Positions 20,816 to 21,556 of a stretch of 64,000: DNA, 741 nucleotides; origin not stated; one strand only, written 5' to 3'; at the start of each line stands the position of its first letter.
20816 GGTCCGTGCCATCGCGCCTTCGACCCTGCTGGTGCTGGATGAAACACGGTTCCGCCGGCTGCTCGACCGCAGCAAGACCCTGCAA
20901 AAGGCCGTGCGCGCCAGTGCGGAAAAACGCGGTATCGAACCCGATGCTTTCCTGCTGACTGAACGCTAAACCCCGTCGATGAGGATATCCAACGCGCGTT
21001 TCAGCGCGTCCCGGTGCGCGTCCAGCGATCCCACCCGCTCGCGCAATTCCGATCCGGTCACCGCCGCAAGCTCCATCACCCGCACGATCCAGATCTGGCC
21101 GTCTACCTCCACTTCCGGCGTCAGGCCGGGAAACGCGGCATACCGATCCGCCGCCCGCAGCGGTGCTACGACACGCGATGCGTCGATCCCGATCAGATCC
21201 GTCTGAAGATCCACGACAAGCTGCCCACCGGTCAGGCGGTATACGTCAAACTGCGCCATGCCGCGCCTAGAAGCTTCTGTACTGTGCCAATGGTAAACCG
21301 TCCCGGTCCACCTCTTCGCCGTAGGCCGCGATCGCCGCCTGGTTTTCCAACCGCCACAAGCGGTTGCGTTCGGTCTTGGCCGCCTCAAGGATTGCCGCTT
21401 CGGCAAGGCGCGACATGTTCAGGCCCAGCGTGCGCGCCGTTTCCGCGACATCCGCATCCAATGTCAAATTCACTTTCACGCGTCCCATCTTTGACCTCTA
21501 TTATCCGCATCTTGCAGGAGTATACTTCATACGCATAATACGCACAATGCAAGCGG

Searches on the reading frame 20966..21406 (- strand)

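Call 20: search_protein_families(library=pfam, proteins=[window:20966-21406:-])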
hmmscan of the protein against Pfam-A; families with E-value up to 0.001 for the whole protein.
window:20966-21406:- (146 aa): 1 family
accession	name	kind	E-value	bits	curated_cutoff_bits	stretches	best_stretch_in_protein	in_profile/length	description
PF01845.23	CcdB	-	3.9e-18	66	28.6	1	52-145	1-101/101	CcdB protein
